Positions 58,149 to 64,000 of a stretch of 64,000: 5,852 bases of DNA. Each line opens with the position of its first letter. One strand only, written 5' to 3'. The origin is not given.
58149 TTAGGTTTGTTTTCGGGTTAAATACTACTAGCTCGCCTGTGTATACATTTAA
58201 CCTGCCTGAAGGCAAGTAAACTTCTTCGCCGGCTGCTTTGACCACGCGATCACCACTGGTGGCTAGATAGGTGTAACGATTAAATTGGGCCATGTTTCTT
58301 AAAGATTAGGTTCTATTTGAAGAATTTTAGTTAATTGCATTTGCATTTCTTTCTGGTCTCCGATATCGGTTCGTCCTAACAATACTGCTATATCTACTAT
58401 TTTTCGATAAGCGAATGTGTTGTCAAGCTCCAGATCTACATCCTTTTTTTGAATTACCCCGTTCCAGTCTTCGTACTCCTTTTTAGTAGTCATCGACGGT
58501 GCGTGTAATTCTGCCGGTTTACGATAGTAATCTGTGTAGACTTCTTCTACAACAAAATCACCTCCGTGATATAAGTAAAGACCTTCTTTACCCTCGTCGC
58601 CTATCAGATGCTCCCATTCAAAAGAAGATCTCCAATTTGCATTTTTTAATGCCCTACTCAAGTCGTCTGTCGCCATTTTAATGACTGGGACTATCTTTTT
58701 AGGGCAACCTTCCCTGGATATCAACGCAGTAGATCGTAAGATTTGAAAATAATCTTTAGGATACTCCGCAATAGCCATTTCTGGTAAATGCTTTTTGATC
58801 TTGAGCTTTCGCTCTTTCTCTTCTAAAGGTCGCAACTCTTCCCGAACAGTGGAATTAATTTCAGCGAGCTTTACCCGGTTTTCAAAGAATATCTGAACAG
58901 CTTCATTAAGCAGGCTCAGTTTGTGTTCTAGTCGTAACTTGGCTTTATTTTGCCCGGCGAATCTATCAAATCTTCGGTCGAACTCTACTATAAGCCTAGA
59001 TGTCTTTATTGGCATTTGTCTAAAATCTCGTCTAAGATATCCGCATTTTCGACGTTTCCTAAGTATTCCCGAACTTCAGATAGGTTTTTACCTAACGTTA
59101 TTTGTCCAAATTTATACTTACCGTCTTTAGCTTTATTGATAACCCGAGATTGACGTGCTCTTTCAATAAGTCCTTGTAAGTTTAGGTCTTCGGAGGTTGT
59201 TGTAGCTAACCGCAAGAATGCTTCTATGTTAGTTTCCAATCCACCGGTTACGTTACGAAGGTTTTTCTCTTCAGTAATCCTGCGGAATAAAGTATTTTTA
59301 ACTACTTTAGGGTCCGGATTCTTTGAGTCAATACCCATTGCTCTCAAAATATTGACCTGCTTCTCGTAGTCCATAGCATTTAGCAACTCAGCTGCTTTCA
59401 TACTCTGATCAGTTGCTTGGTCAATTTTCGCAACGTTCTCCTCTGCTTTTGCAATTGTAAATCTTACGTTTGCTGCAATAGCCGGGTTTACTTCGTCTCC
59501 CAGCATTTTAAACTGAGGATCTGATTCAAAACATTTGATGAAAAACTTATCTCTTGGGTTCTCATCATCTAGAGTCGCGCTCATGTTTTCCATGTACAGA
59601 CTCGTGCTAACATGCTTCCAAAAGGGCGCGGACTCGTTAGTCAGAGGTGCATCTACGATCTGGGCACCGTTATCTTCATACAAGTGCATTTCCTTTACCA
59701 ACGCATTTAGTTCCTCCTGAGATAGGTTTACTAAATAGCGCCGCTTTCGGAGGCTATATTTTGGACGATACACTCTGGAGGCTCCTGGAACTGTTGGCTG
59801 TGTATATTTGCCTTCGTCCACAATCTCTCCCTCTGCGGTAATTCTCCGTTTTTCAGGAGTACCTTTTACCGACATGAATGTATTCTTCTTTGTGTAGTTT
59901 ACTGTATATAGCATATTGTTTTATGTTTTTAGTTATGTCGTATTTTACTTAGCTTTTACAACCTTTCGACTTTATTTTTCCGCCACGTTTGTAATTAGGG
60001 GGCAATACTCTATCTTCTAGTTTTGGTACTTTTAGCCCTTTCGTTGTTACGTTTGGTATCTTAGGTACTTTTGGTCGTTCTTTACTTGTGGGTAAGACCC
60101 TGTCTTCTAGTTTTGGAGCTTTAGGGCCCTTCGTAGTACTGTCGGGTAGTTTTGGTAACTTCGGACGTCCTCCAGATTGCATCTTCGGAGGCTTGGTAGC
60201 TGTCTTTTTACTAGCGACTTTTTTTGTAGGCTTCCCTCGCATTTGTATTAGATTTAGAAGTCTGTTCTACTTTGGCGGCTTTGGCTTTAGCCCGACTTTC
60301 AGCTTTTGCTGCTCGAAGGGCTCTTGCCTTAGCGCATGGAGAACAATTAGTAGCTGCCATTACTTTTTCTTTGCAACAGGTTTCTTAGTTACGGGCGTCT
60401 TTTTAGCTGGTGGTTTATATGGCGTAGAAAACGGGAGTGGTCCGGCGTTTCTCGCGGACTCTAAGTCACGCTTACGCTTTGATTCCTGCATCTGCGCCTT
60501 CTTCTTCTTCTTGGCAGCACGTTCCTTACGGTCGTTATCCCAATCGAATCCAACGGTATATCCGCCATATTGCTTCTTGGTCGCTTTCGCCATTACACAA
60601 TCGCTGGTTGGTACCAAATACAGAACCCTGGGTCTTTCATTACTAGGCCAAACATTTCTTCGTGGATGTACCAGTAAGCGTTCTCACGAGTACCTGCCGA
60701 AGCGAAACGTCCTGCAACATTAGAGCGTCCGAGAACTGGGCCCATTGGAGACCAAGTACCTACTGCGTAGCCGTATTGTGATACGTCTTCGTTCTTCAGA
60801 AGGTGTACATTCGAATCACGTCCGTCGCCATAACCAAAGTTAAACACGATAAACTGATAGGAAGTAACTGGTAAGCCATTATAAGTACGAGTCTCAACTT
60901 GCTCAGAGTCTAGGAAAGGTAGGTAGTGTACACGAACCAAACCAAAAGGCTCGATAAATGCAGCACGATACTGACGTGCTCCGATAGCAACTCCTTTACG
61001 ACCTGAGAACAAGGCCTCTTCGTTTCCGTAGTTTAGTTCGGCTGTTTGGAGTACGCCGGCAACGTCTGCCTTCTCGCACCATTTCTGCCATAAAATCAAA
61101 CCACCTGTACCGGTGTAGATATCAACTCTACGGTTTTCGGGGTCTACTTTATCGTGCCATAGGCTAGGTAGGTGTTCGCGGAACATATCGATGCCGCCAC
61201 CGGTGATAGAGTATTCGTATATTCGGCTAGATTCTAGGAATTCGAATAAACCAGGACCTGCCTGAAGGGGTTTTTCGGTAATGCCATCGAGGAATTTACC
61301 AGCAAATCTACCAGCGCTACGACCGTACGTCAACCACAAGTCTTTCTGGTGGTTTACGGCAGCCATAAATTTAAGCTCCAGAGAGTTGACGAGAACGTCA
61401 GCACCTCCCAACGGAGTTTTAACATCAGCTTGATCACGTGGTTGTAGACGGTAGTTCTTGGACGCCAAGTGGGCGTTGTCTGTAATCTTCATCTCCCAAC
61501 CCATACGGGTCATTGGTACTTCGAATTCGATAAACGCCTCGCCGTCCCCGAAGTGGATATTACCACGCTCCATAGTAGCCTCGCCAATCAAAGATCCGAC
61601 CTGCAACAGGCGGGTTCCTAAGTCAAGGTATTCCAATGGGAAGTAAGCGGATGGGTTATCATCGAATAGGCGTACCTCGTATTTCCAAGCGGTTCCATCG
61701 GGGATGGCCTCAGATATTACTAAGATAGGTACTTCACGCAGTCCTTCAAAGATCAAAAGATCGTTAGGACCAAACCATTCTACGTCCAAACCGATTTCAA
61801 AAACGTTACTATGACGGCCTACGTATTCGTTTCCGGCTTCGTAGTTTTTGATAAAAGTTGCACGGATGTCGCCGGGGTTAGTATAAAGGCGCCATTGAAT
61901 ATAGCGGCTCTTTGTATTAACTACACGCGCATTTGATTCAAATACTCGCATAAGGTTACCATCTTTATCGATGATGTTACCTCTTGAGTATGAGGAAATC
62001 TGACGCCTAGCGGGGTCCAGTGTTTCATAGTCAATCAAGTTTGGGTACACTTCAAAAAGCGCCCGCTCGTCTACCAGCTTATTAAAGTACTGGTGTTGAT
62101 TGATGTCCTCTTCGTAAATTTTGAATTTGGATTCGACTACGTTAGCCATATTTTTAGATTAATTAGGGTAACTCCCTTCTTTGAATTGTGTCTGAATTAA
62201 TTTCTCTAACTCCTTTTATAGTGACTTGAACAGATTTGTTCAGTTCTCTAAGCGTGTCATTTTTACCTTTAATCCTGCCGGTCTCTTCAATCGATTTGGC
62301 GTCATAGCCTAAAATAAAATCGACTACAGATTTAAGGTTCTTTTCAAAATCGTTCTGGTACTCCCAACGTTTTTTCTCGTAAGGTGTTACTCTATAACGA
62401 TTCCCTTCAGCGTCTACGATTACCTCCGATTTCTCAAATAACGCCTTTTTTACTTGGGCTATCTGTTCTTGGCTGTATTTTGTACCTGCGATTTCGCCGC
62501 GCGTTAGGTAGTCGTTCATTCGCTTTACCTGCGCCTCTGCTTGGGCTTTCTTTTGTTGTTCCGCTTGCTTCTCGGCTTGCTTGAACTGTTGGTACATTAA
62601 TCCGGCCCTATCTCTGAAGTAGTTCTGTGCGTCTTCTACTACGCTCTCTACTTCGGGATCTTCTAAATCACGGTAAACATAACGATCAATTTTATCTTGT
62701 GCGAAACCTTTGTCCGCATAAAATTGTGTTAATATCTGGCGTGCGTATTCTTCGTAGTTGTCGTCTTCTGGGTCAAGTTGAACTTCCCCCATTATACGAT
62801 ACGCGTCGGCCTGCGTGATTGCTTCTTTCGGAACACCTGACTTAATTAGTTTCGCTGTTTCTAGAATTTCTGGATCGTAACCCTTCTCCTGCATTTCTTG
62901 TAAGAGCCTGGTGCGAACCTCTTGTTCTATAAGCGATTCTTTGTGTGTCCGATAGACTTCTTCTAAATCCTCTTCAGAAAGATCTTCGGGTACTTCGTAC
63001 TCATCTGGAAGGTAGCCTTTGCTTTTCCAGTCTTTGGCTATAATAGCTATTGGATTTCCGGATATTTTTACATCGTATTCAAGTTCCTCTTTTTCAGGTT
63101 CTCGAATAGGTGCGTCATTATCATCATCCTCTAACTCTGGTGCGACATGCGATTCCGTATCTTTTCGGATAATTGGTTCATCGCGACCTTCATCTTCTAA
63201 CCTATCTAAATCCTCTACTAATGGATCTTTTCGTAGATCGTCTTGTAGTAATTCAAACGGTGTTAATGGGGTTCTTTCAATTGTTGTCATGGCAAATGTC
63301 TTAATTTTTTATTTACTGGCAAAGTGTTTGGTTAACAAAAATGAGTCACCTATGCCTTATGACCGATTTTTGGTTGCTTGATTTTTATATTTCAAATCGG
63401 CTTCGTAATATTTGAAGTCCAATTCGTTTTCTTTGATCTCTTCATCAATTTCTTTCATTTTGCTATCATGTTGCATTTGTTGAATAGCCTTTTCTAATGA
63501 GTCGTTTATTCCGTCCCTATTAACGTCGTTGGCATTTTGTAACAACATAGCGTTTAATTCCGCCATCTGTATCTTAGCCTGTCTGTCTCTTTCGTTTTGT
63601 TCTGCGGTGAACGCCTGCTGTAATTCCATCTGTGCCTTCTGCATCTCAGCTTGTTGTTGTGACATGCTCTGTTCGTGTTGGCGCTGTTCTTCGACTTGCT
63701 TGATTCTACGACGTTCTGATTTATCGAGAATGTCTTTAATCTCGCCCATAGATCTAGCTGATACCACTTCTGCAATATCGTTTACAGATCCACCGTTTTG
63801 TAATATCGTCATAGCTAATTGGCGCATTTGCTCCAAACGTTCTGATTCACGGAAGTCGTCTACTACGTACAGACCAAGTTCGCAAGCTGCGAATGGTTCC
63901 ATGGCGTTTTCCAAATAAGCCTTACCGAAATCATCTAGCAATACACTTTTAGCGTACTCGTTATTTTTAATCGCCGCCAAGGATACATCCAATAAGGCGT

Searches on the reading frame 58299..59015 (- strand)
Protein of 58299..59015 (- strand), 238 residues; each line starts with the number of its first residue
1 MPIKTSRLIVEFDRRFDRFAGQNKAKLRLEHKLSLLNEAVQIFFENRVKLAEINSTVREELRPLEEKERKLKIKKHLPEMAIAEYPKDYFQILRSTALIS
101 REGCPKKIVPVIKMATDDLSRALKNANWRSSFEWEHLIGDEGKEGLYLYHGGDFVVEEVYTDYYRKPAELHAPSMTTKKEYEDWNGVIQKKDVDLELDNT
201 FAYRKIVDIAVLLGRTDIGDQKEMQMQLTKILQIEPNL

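Call 10: search_protein_families(library=phrogs, proteins=[window:58299-59015:-], max_evalue=0.001)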
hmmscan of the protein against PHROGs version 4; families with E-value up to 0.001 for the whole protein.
window:58299-59015:- (238 aa): 1 family
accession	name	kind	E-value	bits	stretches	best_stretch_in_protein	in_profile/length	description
phrog_15924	-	unknown function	1.6e-08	35.4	1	10-227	8-227/235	-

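Call 78: search_protein_families(library=pfam, proteins=[window:58299-59015:-], max_evalue=0.01)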
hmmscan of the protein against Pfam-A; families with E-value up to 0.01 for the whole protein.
window:58299-59015:- (238 aa): 0 families

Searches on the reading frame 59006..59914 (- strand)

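Call 10: search_protein_families(library=phrogs, proteins=[window:59006-59914:-], max_evalue=0.001)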
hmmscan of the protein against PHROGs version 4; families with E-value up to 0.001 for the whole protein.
window:59006-59914:- (302 aa): 0 families

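Call 38: search_protein_families(library=pfam, proteins=[window:59006-59914:-], max_evalue=0.05)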
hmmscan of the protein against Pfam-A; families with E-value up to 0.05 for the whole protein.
window:59006-59914:- (302 aa): 1 family
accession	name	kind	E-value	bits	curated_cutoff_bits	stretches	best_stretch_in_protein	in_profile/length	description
PF05797.17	Rep_4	-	0.022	15.2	27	1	196-245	62-106/108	Yeast trans-acting factor (REP1/REP2)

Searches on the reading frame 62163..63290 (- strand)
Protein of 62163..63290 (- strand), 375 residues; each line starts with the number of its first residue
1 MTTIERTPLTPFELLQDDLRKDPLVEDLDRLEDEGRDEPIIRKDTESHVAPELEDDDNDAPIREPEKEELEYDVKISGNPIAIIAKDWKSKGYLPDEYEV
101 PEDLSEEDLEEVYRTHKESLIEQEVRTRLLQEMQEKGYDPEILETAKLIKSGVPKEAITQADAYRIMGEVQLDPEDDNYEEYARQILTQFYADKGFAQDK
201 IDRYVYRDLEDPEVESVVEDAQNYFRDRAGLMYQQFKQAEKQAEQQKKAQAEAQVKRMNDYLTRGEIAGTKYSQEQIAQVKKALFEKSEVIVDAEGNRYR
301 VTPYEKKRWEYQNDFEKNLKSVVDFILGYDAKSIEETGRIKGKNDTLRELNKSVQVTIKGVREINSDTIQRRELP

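Call 10: search_protein_families(library=phrogs, proteins=[window:62163-63290:-], max_evalue=0.001)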
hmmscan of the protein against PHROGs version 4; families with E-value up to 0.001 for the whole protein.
window:62163-63290:- (375 aa): 0 families

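Call 38: search_protein_families(library=pfam, proteins=[window:62163-63290:-], max_evalue=0.05)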
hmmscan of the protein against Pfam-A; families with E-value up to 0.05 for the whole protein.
window:62163-63290:- (375 aa): 0 families

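Call 85: find_encoding_contigs(protein=window:62163-63290:-, flank=10000, max_places=3)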
Protein window:62163-63290:- (375 aa): no gene with exactly this product is on record in the collection.

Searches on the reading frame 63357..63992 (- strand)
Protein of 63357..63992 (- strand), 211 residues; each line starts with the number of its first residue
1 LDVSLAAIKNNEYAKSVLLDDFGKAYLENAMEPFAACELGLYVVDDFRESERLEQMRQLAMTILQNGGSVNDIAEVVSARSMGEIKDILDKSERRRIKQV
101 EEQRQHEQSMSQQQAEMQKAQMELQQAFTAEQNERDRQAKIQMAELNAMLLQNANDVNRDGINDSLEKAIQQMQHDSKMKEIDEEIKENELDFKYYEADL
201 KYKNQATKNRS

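Call 10: search_protein_families(library=phrogs, proteins=[window:63357-63992:-], max_evalue=0.001)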
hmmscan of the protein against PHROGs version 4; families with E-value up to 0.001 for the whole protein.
window:63357-63992:- (211 aa): 1 family
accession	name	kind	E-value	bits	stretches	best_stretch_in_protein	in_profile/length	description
phrog_6547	-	head and packaging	2.1e-12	46.9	1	34-205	623-800/827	portal protein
